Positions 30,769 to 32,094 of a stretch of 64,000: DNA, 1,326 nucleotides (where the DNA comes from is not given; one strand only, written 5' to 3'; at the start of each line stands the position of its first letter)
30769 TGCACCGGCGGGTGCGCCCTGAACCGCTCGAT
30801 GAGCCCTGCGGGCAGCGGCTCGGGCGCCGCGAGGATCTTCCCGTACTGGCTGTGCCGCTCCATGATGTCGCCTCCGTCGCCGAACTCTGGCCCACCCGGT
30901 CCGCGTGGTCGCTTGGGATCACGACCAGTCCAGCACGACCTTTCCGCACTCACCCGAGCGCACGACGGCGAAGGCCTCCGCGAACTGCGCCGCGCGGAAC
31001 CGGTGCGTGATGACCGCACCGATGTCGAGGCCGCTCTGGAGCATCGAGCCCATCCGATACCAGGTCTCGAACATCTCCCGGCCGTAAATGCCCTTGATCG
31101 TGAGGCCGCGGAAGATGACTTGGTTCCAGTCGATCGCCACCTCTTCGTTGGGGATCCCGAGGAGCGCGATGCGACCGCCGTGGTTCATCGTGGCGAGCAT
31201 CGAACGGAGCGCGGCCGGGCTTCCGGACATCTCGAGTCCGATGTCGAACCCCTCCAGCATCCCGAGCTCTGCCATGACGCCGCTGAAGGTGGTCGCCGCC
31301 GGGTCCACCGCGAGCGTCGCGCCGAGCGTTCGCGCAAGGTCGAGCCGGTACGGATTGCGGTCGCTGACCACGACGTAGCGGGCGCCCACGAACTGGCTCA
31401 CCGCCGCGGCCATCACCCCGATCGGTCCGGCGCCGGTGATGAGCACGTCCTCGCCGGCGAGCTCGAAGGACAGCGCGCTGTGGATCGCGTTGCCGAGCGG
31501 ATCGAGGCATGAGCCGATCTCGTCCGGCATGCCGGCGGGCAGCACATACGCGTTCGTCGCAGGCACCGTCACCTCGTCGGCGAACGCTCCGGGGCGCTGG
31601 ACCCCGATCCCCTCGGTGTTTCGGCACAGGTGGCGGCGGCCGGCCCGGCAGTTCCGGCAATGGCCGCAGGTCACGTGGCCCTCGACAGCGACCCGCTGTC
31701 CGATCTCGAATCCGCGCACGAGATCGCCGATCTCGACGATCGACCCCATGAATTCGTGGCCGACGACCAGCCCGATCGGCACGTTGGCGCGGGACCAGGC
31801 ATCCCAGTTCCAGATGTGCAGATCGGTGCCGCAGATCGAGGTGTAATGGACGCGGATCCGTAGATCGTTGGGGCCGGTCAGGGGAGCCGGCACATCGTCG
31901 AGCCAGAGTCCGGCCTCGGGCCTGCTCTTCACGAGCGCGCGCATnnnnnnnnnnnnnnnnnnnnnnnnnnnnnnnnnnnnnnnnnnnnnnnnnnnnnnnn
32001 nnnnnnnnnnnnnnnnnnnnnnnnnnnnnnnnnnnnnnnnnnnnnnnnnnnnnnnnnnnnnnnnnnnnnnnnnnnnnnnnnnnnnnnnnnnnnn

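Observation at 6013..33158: One 14-bp palindrome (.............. family) marks essentially every operon start across roughly 28 kb, an apparent regulon of some 30 hydrolase, peptidase and transport genes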

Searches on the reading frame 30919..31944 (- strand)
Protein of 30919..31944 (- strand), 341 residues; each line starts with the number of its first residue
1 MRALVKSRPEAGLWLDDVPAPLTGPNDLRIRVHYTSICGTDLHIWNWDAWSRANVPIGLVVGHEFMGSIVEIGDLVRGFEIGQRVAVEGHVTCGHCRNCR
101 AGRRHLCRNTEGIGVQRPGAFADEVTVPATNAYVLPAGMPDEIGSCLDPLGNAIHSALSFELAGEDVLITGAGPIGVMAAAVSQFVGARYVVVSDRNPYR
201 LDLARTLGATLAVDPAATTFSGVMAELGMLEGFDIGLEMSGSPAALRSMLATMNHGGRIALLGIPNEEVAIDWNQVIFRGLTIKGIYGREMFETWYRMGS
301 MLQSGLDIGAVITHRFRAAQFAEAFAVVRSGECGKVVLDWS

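Call 10: search_protein_families(library=pfam, proteins=[window:30919-31944:-])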
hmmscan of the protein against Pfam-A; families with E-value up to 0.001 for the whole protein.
window:30919-31944:- (341 aa): 4 families
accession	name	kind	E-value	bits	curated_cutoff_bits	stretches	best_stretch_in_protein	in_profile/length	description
PF08240.17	ADH_N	-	5.2e-28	97.8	23.5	1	24-136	1-103/104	Alcohol dehydrogenase GroES-like domain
PF00107.32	ADH_zinc_N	-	9.5e-25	87.5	31.8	1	174-302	1-127/129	Zinc-binding dehydrogenase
PF16912.11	Glu_dehyd_C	-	1.5e-10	41.3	34.9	1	153-276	20-144/211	Glucose dehydrogenase C-terminus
PF13602.12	ADH_zinc_N_2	-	2.5e-05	25.7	27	1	207-338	1-134/134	Zinc-binding dehydrogenase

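Call 62: search_protein_families(library=ncbifam, proteins=[window:30919-31944:-], max_evalue=1e-10)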
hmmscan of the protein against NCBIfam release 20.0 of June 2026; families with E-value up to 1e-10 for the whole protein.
window:30919-31944:- (341 aa): 19 families
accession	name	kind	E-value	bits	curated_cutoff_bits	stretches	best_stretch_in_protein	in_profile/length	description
NF003808.0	PRK05396.1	equivalog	5.8e-160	531.7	380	1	1-341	1-341/341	L-threonine 3-dehydrogenase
TIGR00692.1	tdh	equivalog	8.2e-140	465.6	458.35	1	3-340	1-340/340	L-threonine 3-dehydrogenase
NF041097.1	keto_inos_dh_IolM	equivalog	5.4e-54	183.3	450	1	14-338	41-387/389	scyllo-inosose 3-dehydrogenase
NF007489.0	PRK10083.1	equivalog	8.6e-48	163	376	1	1-340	1-337/339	Zn-dependent oxidoreductase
TIGR03366.1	HpnZ_proposed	hypoth_equivalog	7.4e-37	127.2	328.1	1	28-287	8-279/315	putative phosphonate catabolism associated alcohol dehydrogenase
NF007375.0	PRK09880.1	equivalog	2e-36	125.5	469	1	27-287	29-290/344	L-idonate 5-dehydrogenase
NF010344.0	PRK13771.1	subfamily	3e-33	115.2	349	1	1-338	1-331/334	putative alcohol dehydrogenase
NF006940.0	PRK09422.1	equivalog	7.1e-31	107.4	344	1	25-285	24-282/338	alcohol dehydrogenase AdhP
NF007642.0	PRK10309.1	equivalog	2.1e-30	106.1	550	1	18-338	17-344/347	galactitol-1-phosphate 5-dehydrogenase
NF047908.1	AldhRedAhr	equivalog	9.8e-30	103.6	470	1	20-338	23-333/335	NADPH-dependent aldehyde reductase Ahr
TIGR03451.1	mycoS_dep_FDH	equivalog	3.2e-28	98.6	512.9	1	2-337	3-355/358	S-(hydroxymethyl)mycothiol dehydrogenase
NF041172.1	AcrlCoa_red_Thmprot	equivalog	8.4e-28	97.3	500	1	1-338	1-332/334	acryloyl-CoA reductase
TIGR02819.1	fdhA_non_GSH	equivalog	1.3e-22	80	636.95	1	31-120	42-124/397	formaldehyde dehydrogenase, glutathione-independent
TIGR02822.1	adh_fam_2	subfamily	3.5e-22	78.9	283.5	1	18-217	20-218/329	zinc-binding alcohol dehydrogenase family protein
TIGR03989.1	Rxyl_3153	subfamily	4.8e-22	78.7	440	1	26-110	27-108/370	NDMA-dependent alcohol dehydrogenase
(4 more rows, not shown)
